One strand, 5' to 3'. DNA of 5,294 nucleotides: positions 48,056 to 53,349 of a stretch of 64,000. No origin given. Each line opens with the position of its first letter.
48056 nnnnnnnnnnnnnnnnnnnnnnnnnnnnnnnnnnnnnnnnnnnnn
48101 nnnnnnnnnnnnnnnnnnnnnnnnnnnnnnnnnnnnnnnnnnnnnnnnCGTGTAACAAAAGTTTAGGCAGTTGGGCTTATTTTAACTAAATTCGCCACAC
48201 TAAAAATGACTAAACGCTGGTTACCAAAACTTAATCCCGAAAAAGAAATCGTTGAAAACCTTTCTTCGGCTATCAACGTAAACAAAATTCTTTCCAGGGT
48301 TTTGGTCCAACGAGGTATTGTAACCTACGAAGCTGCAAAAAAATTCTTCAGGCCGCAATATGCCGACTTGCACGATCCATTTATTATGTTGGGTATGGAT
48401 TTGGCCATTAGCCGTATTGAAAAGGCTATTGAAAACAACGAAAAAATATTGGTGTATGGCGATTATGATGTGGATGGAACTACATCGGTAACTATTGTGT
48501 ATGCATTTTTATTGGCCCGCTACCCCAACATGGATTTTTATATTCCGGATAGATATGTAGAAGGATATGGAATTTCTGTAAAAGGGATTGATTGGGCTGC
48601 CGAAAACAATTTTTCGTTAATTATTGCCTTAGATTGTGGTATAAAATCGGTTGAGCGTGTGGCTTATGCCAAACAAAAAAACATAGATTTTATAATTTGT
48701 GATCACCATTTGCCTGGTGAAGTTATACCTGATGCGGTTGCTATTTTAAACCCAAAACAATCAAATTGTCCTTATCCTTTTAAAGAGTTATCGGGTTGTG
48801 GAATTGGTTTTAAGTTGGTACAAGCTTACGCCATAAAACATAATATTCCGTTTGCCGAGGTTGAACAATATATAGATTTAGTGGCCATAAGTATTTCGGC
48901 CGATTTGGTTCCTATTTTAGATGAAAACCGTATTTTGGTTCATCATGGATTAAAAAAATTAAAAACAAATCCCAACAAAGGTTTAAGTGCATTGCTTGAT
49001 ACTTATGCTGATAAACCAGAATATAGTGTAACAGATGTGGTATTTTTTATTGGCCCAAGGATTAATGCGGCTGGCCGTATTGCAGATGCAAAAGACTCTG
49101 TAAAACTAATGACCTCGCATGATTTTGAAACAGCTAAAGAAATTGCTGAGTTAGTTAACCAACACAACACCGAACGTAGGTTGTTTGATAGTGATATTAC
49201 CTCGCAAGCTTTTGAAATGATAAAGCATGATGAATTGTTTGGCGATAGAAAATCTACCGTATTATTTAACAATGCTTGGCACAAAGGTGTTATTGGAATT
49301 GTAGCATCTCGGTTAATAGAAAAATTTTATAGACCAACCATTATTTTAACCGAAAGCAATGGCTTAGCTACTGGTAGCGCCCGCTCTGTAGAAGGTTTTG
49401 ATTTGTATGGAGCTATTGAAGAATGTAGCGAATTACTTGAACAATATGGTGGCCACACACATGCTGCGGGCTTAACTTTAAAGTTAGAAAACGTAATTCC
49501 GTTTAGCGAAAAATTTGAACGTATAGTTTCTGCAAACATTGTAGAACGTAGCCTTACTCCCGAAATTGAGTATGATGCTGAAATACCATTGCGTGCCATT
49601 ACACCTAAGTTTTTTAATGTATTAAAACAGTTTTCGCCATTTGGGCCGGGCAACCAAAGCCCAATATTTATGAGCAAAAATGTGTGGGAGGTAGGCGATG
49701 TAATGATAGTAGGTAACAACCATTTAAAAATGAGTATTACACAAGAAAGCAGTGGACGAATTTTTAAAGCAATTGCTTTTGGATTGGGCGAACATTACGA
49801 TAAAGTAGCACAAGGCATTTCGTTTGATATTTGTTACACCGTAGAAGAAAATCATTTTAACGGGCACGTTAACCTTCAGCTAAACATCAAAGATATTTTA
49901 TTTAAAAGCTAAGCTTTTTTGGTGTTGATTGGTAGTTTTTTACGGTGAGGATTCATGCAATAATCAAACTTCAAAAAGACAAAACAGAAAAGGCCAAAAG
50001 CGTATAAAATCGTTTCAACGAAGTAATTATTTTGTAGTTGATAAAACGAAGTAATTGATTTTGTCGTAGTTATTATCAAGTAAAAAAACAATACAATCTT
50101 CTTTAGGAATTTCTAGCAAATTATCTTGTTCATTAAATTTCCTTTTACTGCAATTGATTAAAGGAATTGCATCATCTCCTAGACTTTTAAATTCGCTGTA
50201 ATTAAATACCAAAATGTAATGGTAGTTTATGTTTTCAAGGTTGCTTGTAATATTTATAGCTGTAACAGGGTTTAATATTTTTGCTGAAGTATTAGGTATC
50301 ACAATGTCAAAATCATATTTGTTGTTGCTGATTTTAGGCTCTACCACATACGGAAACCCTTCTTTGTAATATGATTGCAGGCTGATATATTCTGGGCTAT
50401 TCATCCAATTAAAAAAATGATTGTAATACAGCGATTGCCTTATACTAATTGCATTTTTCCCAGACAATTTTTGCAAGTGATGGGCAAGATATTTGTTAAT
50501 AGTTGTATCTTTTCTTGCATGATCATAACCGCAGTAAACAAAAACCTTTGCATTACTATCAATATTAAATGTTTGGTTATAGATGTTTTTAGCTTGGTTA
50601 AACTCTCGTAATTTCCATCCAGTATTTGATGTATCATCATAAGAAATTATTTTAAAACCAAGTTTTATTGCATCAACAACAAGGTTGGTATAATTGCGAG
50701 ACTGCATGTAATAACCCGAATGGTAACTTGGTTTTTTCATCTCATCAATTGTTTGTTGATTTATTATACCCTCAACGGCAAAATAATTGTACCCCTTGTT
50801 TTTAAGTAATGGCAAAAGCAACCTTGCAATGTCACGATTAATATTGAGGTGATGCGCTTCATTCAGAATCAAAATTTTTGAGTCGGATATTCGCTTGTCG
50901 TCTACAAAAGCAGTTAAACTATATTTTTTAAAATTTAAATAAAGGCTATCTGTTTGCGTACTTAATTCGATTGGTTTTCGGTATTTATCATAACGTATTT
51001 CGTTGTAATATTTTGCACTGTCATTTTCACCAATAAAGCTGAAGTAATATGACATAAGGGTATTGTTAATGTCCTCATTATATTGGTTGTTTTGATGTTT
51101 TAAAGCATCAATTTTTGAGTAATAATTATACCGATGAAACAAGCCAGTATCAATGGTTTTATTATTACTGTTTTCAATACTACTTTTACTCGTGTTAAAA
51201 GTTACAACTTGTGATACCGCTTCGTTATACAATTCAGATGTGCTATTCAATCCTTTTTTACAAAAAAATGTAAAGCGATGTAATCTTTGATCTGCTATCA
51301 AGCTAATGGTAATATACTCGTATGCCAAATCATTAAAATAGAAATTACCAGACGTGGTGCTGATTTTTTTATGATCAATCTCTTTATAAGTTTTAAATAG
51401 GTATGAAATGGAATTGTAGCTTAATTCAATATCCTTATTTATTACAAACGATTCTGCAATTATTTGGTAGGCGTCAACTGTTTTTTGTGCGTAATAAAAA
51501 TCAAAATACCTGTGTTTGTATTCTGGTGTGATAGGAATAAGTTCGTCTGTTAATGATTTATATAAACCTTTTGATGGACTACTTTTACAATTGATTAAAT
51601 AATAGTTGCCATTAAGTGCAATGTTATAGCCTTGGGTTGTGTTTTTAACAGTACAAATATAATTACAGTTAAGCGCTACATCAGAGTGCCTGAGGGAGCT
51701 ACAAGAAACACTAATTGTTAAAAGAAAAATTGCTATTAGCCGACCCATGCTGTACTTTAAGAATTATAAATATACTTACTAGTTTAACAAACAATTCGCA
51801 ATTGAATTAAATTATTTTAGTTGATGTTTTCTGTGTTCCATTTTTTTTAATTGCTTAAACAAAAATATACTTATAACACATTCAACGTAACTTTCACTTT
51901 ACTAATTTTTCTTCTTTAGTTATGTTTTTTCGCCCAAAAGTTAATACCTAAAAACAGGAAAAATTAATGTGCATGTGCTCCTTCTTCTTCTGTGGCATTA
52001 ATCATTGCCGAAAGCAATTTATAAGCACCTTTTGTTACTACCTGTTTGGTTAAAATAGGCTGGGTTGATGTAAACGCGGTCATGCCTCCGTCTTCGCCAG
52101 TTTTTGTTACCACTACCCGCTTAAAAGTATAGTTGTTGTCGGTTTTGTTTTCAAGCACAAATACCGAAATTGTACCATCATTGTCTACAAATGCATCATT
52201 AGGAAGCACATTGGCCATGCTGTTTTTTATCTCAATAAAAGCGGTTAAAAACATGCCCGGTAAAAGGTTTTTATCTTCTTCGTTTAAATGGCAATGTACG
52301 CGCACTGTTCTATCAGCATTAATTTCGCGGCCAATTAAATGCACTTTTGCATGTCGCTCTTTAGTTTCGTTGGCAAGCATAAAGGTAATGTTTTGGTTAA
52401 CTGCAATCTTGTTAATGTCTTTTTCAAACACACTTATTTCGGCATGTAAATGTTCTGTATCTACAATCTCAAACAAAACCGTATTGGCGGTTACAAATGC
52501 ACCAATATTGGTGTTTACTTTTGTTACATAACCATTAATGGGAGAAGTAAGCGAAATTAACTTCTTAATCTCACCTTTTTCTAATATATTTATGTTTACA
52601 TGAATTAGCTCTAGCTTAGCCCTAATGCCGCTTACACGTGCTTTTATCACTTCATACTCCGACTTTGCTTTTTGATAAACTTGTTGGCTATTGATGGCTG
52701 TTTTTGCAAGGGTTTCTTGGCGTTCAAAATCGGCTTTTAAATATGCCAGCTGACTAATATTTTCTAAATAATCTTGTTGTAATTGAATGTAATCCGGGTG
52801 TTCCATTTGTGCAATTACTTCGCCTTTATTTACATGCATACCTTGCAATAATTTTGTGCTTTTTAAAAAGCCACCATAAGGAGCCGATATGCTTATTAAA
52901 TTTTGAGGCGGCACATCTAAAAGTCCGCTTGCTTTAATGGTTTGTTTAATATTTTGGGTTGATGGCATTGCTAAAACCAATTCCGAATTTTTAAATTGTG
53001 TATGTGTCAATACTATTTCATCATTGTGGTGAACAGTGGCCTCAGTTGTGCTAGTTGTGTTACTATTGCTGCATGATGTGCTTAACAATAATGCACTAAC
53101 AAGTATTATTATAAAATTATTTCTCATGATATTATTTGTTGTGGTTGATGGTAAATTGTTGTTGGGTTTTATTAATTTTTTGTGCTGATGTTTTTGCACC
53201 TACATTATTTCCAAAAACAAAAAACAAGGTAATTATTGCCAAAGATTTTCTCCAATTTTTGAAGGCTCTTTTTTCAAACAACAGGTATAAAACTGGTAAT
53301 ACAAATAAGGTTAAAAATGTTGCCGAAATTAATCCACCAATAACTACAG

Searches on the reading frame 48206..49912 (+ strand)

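Call 65: search_protein_families(library=pfam, proteins=[window:48206-49912:+], max_evalue=0.0001)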
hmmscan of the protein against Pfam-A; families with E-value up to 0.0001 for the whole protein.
window:48206-49912:+ (568 aa): 3 families
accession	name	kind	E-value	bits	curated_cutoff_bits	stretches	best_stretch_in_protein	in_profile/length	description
PF17768.7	RecJ_OB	-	8.2e-31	106.7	27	1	456-563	1-107/107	RecJ OB domain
PF01368.27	DHH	-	2.7e-27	96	28.1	1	80-230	1-125/125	DHH family, N-terminal domain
PF02272.25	DHHA1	-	2e-13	51.1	25.9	1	352-442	6-101/102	DHHA1 domain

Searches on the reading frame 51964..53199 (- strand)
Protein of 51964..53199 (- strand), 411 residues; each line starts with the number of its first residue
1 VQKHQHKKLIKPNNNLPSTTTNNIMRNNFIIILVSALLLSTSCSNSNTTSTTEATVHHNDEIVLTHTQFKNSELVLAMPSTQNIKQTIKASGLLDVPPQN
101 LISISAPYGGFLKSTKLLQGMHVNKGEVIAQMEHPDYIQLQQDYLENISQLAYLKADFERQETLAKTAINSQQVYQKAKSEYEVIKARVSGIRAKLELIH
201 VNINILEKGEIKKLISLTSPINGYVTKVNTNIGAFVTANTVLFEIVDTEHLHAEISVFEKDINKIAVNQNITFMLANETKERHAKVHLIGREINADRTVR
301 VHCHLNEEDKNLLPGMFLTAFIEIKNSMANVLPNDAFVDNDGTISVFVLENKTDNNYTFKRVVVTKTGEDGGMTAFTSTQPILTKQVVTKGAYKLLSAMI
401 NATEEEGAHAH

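Call 66: search_protein_families(library=pfam, proteins=[window:51964-53199:-], max_evalue=0.0001)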
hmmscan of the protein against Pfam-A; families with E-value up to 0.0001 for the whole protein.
window:51964-53199:- (411 aa): 2 families
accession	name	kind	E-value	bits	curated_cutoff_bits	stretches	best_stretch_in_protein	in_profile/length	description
PF16576.10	HlyD_D23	-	1.6e-29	103.2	30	1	84-317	2-213/214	Barrel-sandwich domain of CusB or HlyD membrane-fusion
PF13437.12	HlyD_3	-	1.6e-16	61.4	22.2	1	217-315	2-106/106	HlyD family secretion protein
